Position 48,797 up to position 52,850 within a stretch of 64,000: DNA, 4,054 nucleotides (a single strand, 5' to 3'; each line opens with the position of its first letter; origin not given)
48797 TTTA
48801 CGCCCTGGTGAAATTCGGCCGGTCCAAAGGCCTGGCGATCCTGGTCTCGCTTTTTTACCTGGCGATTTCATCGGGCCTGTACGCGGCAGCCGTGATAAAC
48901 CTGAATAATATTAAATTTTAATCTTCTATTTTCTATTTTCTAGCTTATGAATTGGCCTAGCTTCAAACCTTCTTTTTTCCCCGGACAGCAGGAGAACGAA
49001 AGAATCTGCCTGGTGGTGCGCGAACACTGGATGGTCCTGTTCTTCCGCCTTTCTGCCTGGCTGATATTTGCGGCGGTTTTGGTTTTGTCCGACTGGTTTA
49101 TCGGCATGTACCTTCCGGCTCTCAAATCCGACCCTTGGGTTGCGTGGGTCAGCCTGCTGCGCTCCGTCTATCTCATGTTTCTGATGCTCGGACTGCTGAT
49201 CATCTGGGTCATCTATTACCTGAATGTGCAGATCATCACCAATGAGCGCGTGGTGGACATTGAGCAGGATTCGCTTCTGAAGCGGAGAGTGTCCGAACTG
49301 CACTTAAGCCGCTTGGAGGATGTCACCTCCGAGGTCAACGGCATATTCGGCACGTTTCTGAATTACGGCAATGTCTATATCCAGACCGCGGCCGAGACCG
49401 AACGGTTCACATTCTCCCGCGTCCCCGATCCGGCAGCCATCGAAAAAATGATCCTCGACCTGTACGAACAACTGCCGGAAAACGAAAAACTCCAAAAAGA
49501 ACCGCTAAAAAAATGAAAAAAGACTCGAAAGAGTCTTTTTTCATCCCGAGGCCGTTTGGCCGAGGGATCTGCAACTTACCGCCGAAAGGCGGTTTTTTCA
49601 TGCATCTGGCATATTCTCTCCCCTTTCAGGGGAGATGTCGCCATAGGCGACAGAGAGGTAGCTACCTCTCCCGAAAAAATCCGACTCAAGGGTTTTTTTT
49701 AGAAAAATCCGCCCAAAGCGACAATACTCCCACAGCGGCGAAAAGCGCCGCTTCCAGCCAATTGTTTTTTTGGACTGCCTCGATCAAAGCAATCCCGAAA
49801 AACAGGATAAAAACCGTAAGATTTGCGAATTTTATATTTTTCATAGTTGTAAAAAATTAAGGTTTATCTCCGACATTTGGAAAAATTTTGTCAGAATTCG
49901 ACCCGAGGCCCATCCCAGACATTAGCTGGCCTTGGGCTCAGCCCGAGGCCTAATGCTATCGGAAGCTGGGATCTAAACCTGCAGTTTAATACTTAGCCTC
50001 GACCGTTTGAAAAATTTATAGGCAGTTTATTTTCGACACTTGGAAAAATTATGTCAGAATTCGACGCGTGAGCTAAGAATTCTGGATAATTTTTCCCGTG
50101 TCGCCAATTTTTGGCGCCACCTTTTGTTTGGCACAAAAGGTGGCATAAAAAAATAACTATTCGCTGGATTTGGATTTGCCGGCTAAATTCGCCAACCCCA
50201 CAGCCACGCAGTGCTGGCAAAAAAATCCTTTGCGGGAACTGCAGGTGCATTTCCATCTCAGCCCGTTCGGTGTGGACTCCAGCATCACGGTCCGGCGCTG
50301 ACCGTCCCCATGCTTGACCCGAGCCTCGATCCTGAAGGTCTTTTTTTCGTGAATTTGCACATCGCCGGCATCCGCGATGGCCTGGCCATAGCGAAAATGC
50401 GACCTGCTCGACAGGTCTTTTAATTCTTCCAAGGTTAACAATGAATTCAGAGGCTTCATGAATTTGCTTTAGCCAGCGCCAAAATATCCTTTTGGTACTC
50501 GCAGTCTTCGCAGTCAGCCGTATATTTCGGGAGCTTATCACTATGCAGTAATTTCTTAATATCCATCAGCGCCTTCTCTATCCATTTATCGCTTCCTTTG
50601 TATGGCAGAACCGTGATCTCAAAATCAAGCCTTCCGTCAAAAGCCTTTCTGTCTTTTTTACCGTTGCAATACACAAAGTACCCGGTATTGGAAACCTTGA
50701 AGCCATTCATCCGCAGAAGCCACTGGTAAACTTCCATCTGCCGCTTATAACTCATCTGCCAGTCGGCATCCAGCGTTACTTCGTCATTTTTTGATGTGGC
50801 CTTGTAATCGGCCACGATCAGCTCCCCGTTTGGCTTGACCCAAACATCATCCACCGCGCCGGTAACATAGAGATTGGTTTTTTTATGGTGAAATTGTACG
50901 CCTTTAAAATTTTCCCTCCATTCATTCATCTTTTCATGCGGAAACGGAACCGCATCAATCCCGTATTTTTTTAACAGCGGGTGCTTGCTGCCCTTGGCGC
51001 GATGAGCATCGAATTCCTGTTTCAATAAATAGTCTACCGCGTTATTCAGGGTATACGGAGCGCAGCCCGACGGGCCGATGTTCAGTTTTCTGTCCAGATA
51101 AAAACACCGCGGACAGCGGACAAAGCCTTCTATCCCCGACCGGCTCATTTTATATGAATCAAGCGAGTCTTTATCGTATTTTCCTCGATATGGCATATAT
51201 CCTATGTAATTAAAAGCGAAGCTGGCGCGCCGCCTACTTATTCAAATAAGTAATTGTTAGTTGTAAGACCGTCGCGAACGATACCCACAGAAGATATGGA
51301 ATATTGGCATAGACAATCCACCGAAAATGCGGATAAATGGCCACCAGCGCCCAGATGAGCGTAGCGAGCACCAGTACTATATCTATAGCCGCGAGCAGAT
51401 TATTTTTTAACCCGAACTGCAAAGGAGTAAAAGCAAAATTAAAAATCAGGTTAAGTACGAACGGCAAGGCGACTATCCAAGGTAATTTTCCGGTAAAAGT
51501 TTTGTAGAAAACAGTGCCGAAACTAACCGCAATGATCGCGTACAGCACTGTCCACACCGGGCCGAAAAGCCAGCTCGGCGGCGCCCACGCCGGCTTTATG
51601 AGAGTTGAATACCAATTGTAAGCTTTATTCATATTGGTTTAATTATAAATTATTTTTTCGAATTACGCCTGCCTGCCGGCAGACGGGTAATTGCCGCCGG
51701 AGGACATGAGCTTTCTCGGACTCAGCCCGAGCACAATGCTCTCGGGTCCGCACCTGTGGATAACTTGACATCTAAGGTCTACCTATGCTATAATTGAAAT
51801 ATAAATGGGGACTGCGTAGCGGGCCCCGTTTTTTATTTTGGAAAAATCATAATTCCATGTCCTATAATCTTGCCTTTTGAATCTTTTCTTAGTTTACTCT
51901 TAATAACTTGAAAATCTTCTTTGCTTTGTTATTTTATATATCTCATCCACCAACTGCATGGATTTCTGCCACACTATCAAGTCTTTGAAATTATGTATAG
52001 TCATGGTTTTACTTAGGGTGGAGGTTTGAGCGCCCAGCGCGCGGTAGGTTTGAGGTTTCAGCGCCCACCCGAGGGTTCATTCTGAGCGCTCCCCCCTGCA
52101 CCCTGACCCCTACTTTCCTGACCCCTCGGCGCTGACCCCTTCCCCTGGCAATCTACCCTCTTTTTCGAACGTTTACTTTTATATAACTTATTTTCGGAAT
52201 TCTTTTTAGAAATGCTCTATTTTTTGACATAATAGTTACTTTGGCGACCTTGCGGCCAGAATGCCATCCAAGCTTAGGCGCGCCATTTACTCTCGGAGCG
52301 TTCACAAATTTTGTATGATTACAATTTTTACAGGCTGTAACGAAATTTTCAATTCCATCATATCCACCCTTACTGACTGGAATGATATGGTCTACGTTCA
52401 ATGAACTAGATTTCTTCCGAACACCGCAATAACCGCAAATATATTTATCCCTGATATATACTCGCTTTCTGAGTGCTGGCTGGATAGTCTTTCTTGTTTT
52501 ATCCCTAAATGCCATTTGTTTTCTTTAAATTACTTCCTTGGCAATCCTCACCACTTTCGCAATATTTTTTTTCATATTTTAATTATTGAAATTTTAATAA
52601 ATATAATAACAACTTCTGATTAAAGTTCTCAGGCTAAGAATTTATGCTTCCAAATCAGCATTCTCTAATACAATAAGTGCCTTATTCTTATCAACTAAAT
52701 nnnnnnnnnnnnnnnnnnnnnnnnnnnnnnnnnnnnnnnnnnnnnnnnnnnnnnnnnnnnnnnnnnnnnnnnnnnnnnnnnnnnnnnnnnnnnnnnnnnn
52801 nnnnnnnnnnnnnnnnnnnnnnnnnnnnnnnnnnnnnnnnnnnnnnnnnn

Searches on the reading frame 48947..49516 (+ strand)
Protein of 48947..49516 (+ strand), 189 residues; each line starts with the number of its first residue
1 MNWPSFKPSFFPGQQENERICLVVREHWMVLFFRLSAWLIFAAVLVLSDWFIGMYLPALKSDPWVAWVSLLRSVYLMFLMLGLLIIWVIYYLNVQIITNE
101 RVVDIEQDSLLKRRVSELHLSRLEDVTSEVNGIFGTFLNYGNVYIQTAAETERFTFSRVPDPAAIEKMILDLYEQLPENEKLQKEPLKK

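Call 3: search_protein_families(library=pfam, proteins=[window:48947-49516:+], max_evalue=0.01)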
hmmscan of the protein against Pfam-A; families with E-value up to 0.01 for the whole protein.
window:48947-49516:+ (189 aa): 1 family
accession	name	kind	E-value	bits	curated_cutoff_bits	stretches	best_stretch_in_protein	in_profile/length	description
PF03703.20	bPH_2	-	0.00025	21.7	22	1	100-169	10-78/78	Bacterial PH domain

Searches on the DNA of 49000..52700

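Call 31: search_rna_families(source=window, start=49000, end=52700, threshold=evalue, max_evalue=1)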
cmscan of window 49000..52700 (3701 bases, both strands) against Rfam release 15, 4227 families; matches with E-value up to 1: 0.
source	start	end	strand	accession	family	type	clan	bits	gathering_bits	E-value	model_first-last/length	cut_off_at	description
